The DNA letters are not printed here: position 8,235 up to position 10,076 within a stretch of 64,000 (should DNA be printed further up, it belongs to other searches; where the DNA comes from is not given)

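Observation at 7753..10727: Tail of the pil operon: a TadZ/CpaE-like ParA ATPase embedded among four orphan acidic proteins in a type IVa (not Tad) locus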

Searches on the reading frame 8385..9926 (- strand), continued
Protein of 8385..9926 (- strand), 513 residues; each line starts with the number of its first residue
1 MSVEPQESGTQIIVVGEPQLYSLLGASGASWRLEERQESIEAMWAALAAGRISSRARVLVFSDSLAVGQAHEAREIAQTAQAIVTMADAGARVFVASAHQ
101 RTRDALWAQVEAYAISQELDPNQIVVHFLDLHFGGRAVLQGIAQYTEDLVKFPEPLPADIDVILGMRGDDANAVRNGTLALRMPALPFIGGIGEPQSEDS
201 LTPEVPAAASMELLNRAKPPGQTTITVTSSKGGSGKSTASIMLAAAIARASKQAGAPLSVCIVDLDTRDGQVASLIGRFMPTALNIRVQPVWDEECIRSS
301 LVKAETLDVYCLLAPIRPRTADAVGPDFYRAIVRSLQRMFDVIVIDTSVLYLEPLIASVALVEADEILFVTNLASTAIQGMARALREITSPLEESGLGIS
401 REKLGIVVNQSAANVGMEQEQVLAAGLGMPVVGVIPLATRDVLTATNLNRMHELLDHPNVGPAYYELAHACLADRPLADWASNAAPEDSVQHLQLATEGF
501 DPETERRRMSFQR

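Call 52: search_protein_families(library=ncbifam, proteins=[P0166, P0176, P0189, P0194, P0208, P0220, P0243, P0269, P0151, P0163], max_evalue=0.00001)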
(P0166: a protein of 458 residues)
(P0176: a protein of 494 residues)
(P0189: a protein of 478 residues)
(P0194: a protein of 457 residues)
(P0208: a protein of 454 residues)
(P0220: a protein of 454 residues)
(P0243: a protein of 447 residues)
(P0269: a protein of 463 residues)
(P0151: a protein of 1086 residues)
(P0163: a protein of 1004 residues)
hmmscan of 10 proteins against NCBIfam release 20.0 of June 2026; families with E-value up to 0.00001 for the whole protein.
P0166 (458 aa): 3 families
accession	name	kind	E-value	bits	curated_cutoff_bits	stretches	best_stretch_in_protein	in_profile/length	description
TIGR01968.1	minD_bact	equivalog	1e-11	44.7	212.9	1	186-430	4-235/261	septum site-determining protein MinD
TIGR01969.1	minD_arch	subfamily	4.4e-10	39.1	201.75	1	185-432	2-231/251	cell division ATPase MinD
NF041546.1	ParA_partition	equivalog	2.9e-07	30.2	180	1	185-228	1-38/203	ParA family partition ATPase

P0176 (494 aa): 3 families
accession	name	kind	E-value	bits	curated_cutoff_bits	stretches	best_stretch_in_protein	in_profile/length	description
TIGR01968.1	minD_bact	equivalog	2.4e-10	40.2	212.9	1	171-439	3-248/261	septum site-determining protein MinD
TIGR01969.1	minD_arch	subfamily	3.2e-08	33.1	201.75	1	170-435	1-238/251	cell division ATPase MinD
TIGR03815.1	CpaE_hom_Actino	equivalog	5.1e-06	25.8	154.45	0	142-201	84-143/340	septum site-determining protein Ssd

P0189 (478 aa): 1 family
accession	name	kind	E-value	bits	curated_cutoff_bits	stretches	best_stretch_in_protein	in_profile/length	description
TIGR01968.1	minD_bact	equivalog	1.4e-06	27.9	212.9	1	180-340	3-148/261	septum site-determining protein MinD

P0194 (457 aa): 4 families
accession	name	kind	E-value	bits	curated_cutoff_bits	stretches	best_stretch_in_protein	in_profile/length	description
TIGR01968.1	minD_bact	equivalog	8.4e-15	54.8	212.9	1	189-451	2-245/261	septum site-determining protein MinD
TIGR01969.1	minD_arch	subfamily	1e-09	37.9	201.75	0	302-452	100-240/251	cell division ATPase MinD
TIGR03815.1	CpaE_hom_Actino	equivalog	1.9e-07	30.6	154.45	1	182-418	105-317/340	septum site-determining protein Ssd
NF041546.1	ParA_partition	equivalog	8.8e-07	28.7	180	0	190-229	1-28/203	ParA family partition ATPase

P0208 (454 aa): 4 families
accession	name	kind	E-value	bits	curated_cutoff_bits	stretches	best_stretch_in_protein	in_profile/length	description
TIGR01968.1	minD_bact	equivalog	8.9e-12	44.9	212.9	1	189-450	2-244/261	septum site-determining protein MinD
TIGR01007.1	eps_fam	subfamily_domain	4.6e-07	29.6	108.05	1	176-382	7-190/204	polysaccharide biosynthesis tyrosine autokinase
TIGR03815.1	CpaE_hom_Actino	equivalog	1.7e-06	27.4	154.45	1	187-362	110-272/340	septum site-determining protein Ssd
NF041546.1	ParA_partition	equivalog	1.9e-06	27.6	180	0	190-216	1-27/203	ParA family partition ATPase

P0220 (454 aa): 5 families
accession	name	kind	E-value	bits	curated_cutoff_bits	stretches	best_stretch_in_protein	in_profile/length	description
TIGR01968.1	minD_bact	equivalog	6.8e-14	51.8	212.9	1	188-448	2-244/261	septum site-determining protein MinD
TIGR01007.1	eps_fam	subfamily_domain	6.4e-08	32.4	108.05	1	187-318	17-136/204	polysaccharide biosynthesis tyrosine autokinase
TIGR01969.1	minD_arch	subfamily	4.9e-07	29.2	201.75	1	189-410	2-200/251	cell division ATPase MinD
NF008079.0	PRK10818.1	equivalog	2.6e-06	27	508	0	188-382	3-184/270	septum site-determining protein MinD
NF041546.1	ParA_partition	equivalog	3.4e-06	26.7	180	0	189-215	1-27/203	ParA family partition ATPase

P0243 (447 aa): 3 families
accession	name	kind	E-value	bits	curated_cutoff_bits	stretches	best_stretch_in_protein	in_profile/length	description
TIGR01968.1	minD_bact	equivalog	1.2e-09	38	212.9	1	179-439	2-243/261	septum site-determining protein MinD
NF041546.1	ParA_partition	equivalog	7.4e-07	28.9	180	0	180-228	1-37/203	ParA family partition ATPase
TIGR03815.1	CpaE_hom_Actino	equivalog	1.2e-06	27.9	154.45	1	171-351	104-270/340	septum site-determining protein Ssd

P0269 (463 aa): 4 families
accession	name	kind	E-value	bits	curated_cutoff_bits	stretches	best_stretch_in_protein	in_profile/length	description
TIGR01968.1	minD_bact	equivalog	6.1e-08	32.3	212.9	1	192-454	2-240/261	septum site-determining protein MinD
NF041546.1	ParA_partition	equivalog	6.1e-07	29.2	180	0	193-221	1-29/203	ParA family partition ATPase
TIGR01007.1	eps_fam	subfamily_domain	9.6e-07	28.5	108.05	1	190-389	16-190/204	polysaccharide biosynthesis tyrosine autokinase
TIGR01969.1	minD_arch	subfamily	4.8e-06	25.9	201.75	0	193-452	2-232/251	cell division ATPase MinD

P0151 (1086 aa): 19 families
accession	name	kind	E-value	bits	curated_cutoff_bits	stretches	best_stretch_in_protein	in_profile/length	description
TIGR03819.1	heli_sec_ATPase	hypoth_equivalog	1.5e-54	185.5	373.15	1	458-744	43-329/340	TadA family conjugal transfer-associated ATPase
TIGR02782.1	TrbB_P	equivalog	1.1e-34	120.1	304.55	1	472-744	16-282/303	P-type conjugative transfer ATPase TrbB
TIGR02788.1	VirB11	equivalog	1.7e-34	119.2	249.95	1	474-743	2-297/308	P-type DNA transfer ATPase VirB11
NF010469.0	PRK13894.1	subfamily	7.4e-29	101.1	508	1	466-746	22-298/320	conjugal transfer ATPase TrbB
NF010475.0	PRK13900.1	equivalog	1.2e-27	96.8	389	1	587-744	156-313/333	type IV secretion system ATPase VirB11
NF058587.1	archaellum_moto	equivalog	2.1e-25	89.5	550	1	529-713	210-395/527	archaellum flagellar ATPase motor FlaI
NF010425.0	PRK13851.1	equivalog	5.3e-22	78.1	461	1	584-739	155-311/344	type IV secretion system protein VirB11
NF053672.1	bindosome_BasE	exception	4.3e-20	71.9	1000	1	532-715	208-392/512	bindosome assembly system ATPase subunit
NF010407.0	PRK13833.1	subfamily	4.9e-18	65.6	499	1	473-744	25-289/323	conjugal transfer protein TrbB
TIGR01968.1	minD_bact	equivalog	3.7e-15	56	212.9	1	197-442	5-236/261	septum site-determining protein MinD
TIGR03815.1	CpaE_hom_Actino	equivalog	1.9e-14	53.6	154.45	1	806-1026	105-320/340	septum site-determining protein Ssd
TIGR01969.1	minD_arch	subfamily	5.4e-13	48.7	201.75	1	814-1019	2-202/251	cell division ATPase MinD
NF041000.1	ATPase_ComGA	equivalog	2e-10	40.1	300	1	580-714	116-245/267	competence type IV pilus ATPase ComGA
NF008669.0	PRK11670.1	equivalog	6.9e-08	31.8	348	0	813-863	108-158/369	iron-sulfur cluster carrier protein ApbC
NF041546.1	ParA_partition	equivalog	1.1e-07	31.6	180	0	196-239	2-39/203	ParA family partition ATPase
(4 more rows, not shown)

P0163 (1004 aa): 12 families
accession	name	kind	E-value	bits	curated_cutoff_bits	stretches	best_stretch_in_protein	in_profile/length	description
NF005852.0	PRK07773.1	equivalog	5.9e-47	160.5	780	1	259-735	401-827/886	replicative DNA helicase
NF011418.0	PRK14845.1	equivalog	2.5e-14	52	756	1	311-569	93-295/1049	translation initiation factor IF-2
NF006207.0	PRK08332.1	equivalog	1.2e-10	39.3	2400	0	485-554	1077-1145/1684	vitamin B12-dependent ribonucleotide reductase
NF003159.0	PRK04132.1-4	equivalog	2.4e-10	39.1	999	1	693-743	540-593/852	replication factor C small subunit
NF003157.0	PRK04132.1-2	equivalog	2.4e-10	39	1103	0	695-743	555-606/864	replication factor C small subunit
NF007072.0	PRK09519.1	equivalog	1.4e-09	36.9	1024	0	254-378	251-374/790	intein-containing recombinase RecA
NF038162.1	RtcB_rel_intein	exception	3.9e-08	31.8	1150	0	307-351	146-190/961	intein-containing RtcB family protein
NF038098.1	GyrA_w_intein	exception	3.9e-08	31.7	1850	0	301-404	164-276/1232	intein-containing DNA gyrase subunit A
TIGR01968.1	minD_bact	equivalog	5.5e-08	32.5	212.9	1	750-966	25-234/261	septum site-determining protein MinD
TIGR01443.1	intein_Cterm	domain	6.5e-08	32.6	15.6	1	713-735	1-24/24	intein C-terminal splicing region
NF011491.0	PRK14898.1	equivalog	8.9e-08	30.6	783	1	305-762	146-570/860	DNA-directed RNA polymerase subunit A''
NF045703.1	rSAM_Tes_intein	exception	4.3e-07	28.1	1700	0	487-599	446-560/1040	tetraether lipid synthase Tes, intein-containing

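Call 53: search_protein_families(library=pfam, proteins=[P0166, P0176, P0189, P0194, P0208, P0220, P0243, P0269, P0151, P0163], max_evalue=0.0001)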
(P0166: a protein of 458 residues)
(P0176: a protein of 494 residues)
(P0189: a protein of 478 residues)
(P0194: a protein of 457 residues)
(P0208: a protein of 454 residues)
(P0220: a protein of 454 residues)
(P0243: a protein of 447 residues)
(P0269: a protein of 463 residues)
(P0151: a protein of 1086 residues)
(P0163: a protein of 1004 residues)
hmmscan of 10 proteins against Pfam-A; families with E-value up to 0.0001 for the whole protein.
P0166 (458 aa): 3 families
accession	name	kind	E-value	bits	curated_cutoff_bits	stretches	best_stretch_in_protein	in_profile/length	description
PF01656.29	CbiA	-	4.1e-08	33.7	25.4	1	186-400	1-114/125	CobQ/CobB/MinD/ParA nucleotide binding domain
PF13614.12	AAA_31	-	1.4e-07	32.1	27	1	185-347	3-163/177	AAA domain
PF10609.15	ParA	-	4e-06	26.9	27.1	0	185-228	5-42/246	NUBPL iron-transfer P-loop NTPase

P0176 (494 aa): 1 family
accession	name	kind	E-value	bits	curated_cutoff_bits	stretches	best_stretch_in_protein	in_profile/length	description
PF01656.29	CbiA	-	3.8e-05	24.1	25.4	0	173-397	2-115/125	CobQ/CobB/MinD/ParA nucleotide binding domain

P0189 (478 aa): 0 families

P0194 (457 aa): 5 families
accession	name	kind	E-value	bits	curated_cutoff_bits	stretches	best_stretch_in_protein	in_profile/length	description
PF01656.29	CbiA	-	5.9e-12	46.1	25.4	1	191-416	1-119/125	CobQ/CobB/MinD/ParA nucleotide binding domain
PF13614.12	AAA_31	-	1.1e-10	42.2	27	1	189-359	2-164/177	AAA domain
PF09140.17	MipZ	-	3.1e-05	23.8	20.7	0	190-339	2-126/262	ATPase MipZ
PF01268.25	FTHFS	-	5.8e-05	21.9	27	1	139-222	8-91/556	Formate--tetrahydrofolate ligase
PF00142.24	Fer4_NifH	-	9.6e-05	22.4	25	0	332-448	134-250/271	4Fe-4S iron sulfur cluster binding proteins, NifH/frxC family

P0208 (454 aa): 2 families
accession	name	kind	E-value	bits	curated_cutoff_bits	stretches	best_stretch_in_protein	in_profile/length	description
PF10609.15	ParA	-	7.1e-06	26.1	27.1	1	189-441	4-244/246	NUBPL iron-transfer P-loop NTPase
PF01656.29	CbiA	-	1.4e-05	25.5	25.4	0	191-412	1-115/125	CobQ/CobB/MinD/ParA nucleotide binding domain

P0220 (454 aa): 3 families
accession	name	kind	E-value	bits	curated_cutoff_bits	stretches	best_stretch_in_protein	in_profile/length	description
PF13614.12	AAA_31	-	6.8e-08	33.1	27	1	188-342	2-148/177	AAA domain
PF01656.29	CbiA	-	2.4e-06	28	25.4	1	190-406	1-111/125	CobQ/CobB/MinD/ParA nucleotide binding domain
PF10609.15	ParA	-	4.6e-05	23.4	27.1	0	188-217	4-33/246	NUBPL iron-transfer P-loop NTPase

P0243 (447 aa): 2 families
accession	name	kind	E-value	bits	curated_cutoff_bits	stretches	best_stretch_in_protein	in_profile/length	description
PF01656.29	CbiA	-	1.9e-07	31.6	25.4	1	181-406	1-119/125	CobQ/CobB/MinD/ParA nucleotide binding domain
PF13614.12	AAA_31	-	3.3e-07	30.8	27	1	179-310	2-126/177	AAA domain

P0269 (463 aa): 2 families
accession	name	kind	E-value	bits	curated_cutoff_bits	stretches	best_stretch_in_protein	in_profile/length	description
PF13614.12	AAA_31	-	7.3e-10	39.5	27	1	192-367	2-169/177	AAA domain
PF01656.29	CbiA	-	7e-09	36.1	25.4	1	194-219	1-26/125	CobQ/CobB/MinD/ParA nucleotide binding domain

P0151 (1086 aa): 10 families
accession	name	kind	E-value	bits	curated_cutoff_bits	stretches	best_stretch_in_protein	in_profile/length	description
PF00437.27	T2SSE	-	4.2e-27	95.2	24.9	1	466-717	4-261/370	Type II/IV secretion system protein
PF01656.29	CbiA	-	3.7e-18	66.1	25.4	2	197-409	2-112/125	CobQ/CobB/MinD/ParA nucleotide binding domain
PF10609.15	ParA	-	5.5e-11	42.8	27.1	1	195-250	5-54/246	NUBPL iron-transfer P-loop NTPase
PF13614.12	AAA_31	-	4.1e-10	40.3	27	1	196-359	4-164/177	AAA domain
PF13481.12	AAA_25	-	7.7e-06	26.1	27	0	196-320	35-153/195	AAA domain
PF00005.33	ABC_tran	-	1e-05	26.6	25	0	588-627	8-47/137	ABC transporter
PF06564.18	CBP_BcsQ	-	2.2e-05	24.5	21.3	1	813-853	2-42/234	Cellulose biosynthesis protein BcsQ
PF09140.17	MipZ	-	4e-05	23.5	20.7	0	200-250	7-51/262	ATPase MipZ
PF25199.1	nSTAND_NTPase5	-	4.2e-05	23.8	34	0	590-626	40-78/145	Novel STAND NTPase 5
PF20720.3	nSTAND3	-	6.5e-05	23.1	27.2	0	586-628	12-55/155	Novel STAND NTPase 3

P0163 (1004 aa): 2 families
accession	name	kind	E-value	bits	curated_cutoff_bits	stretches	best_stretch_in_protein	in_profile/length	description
PF14890.11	Intein_splicing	-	2.4e-21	76.6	35.8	1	299-734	37-155/155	Intein splicing domain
PF14528.11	LAGLIDADG_3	-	4.1e-09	37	22.5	1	503-580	2-78/82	LAGLIDADG-like domain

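Call 54: find_encoding_contigs(protein=P0151, flank=10000, max_places=3)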
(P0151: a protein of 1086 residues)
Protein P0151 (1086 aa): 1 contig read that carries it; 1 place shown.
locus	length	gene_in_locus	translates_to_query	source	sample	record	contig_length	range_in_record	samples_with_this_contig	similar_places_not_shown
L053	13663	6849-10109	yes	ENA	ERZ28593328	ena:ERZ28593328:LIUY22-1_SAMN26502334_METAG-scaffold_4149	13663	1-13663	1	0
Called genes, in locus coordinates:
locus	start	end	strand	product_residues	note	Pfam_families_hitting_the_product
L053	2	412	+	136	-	?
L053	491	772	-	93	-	-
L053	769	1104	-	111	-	-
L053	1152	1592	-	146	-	-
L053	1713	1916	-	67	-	-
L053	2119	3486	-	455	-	PF00709:Adenylsucc_synt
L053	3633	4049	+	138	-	-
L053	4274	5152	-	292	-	-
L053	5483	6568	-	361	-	-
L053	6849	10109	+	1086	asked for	PF00005:ABC_tran (faint), PF01656:CbiA (weak), PF09140:MipZ (faint), PF10609:ParA (weak), PF13481:AAA_25 (faint), PF13614:AAA_31 (weak), PF00437:T2SSE, PF01656:CbiA (weak), +1 more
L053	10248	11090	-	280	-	PF00089:Trypsin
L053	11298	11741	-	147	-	PF14081:DUF4262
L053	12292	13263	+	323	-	-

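Call 56: find_encoding_contigs(protein=P0166, flank=10000, max_places=3)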
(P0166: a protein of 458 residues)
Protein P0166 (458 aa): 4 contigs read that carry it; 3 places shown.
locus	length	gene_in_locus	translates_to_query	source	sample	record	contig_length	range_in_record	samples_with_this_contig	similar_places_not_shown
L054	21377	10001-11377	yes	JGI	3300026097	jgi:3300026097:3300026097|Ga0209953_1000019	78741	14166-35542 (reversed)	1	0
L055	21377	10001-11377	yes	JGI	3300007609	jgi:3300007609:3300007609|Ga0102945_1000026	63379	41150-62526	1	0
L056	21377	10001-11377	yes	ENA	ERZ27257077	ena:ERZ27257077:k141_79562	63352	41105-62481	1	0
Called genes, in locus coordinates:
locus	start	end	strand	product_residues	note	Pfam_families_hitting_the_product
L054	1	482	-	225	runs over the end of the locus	-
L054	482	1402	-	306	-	PF01656:CbiA, PF09140:MipZ (faint), PF10609:ParA, PF13614:AAA_31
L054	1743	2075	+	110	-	-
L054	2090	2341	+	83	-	-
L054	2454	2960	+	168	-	-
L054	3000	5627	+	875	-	PF12224:Amidoligase_2 (weak)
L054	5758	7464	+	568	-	-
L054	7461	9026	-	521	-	PF13522:GATase_6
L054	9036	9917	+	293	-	PF16976:RcpC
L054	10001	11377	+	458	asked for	PF10609:ParA (faint), PF01656:CbiA, PF13614:AAA_31 (weak)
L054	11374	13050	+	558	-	PF00437:T2SSE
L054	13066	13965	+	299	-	-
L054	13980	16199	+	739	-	-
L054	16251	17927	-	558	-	PF00270:DEAD, PF04851:ResIII, PF00271:Helicase_C (faint)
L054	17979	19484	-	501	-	-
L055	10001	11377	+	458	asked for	PF10609:ParA (faint), PF01656:CbiA, PF13614:AAA_31 (weak)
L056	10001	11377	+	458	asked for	PF10609:ParA (faint), PF01656:CbiA, PF13614:AAA_31 (weak)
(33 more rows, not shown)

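Call 57: find_encoding_contigs(protein=P0194, flank=10000, max_places=3)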
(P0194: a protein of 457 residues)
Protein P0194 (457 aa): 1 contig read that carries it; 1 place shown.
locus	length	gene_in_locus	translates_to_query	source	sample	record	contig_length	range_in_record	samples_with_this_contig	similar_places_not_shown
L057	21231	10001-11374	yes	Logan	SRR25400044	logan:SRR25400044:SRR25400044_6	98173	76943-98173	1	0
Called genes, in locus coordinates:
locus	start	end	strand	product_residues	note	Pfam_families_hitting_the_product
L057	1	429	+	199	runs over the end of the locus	-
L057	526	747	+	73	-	-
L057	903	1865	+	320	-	-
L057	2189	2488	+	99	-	-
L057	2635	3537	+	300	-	PF00482:T2SSF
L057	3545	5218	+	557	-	PF00437:T2SSE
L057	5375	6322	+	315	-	PF00482:T2SSF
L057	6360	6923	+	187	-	-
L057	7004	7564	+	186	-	PF12648:TcpE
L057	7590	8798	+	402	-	PF01935:DUF87 (faint), PF12846:AAA_10, PF13401:AAA_22 (faint)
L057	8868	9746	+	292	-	PF16976:RcpC (faint)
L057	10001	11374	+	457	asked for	PF01656:CbiA, PF09140:MipZ (faint), PF13614:AAA_31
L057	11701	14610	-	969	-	PF00437:T2SSE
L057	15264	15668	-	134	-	-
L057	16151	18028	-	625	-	-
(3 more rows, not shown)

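Call 58: find_encoding_contigs(protein=P0215, flank=10000, max_places=2)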
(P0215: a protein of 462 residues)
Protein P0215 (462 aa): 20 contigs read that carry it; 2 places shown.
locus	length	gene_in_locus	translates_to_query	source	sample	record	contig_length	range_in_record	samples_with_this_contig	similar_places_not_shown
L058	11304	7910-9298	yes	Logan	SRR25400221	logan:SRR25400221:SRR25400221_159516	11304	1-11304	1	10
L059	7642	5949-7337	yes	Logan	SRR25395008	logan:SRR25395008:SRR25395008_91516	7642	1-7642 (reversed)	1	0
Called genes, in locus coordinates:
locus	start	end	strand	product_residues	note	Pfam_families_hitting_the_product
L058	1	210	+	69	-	?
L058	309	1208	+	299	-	PF00482:T2SSF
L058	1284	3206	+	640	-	PF00437:T2SSE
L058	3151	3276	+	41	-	-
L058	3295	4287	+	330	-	PF00482:T2SSF (weak)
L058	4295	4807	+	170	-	-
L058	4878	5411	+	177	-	PF12648:TcpE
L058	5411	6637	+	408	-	PF12846:AAA_10, PF13401:AAA_22 (faint)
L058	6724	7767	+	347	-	-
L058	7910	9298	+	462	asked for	PF01656:CbiA (weak), PF13614:AAA_31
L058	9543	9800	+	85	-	PF07884:VKOR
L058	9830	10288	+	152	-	-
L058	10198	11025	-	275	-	PF21003:NucS_N, PF01939:NucS_C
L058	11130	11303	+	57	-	?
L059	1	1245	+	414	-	?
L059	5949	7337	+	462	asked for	PF01656:CbiA (weak), PF13614:AAA_31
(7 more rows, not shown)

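Call 59: find_encoding_contigs(protein=P0271, flank=10000, max_places=2)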
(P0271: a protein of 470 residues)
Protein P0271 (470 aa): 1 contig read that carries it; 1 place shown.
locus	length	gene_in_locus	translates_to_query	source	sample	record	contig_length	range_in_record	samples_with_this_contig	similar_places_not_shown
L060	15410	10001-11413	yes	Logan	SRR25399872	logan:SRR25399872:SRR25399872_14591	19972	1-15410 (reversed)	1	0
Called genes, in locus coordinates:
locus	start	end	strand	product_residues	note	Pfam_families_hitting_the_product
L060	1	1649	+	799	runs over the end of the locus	PF00521:DNA_topoisoIV, PF03989:DNA_gyraseA_C (weak)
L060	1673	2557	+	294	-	PF04307:YdjM (weak)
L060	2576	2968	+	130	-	-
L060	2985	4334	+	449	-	PF18073:Zn_ribbon_LapB (weak), PF13481:AAA_25, PF03796:DnaB_C (weak), PF06745:ATPase, PF08423:Rad51 (faint), PF23442:DUF7125 (weak), PF05362:Lon_C (faint), PF13541:ChlI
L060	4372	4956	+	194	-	PF04011:LemA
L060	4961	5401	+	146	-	-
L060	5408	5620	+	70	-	-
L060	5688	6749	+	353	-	-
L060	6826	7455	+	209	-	-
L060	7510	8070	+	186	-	-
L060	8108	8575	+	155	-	PF12648:TcpE (weak)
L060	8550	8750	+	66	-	-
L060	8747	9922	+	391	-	PF12846:AAA_10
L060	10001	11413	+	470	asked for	PF13614:AAA_31 (weak)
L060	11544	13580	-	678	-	PF14520:HHH_5 (faint), PF01653:DNA_ligase_aden, PF03120:OB_DNA_ligase, PF12826:HHH_2, PF00533:BRCT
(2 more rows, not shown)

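Call 60: find_encoding_contigs(protein=P0179, flank=10000, max_places=2)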
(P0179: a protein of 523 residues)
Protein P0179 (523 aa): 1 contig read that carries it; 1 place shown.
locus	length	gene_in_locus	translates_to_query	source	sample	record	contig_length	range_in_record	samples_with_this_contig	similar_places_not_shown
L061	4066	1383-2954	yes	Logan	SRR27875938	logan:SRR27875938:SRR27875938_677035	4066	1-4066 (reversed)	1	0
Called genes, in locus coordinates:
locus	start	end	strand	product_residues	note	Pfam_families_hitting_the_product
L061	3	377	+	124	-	?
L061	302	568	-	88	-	-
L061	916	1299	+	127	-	-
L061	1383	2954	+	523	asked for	-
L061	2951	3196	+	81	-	-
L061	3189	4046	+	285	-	PF02517:Rce1-like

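Call 65: find_encoding_contigs(protein=P0176, flank=10000, max_places=2)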
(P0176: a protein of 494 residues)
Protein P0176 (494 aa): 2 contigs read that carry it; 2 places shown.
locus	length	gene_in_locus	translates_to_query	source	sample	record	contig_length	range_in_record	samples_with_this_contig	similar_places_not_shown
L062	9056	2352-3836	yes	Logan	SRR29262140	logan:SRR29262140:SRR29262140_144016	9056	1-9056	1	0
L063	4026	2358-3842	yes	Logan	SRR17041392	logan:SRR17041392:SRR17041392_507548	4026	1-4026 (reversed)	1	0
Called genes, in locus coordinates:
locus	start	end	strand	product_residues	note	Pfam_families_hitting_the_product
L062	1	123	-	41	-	?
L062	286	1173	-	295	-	PF00482:T2SSF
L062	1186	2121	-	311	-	PF00482:T2SSF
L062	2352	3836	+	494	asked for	-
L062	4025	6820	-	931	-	PF00437:T2SSE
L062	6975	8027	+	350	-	PF03496:ADPrib_exo_Tox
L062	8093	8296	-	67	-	-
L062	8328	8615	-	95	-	-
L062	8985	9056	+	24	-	?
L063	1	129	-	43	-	?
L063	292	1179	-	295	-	PF00482:T2SSF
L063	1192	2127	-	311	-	PF00482:T2SSF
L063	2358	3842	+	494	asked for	-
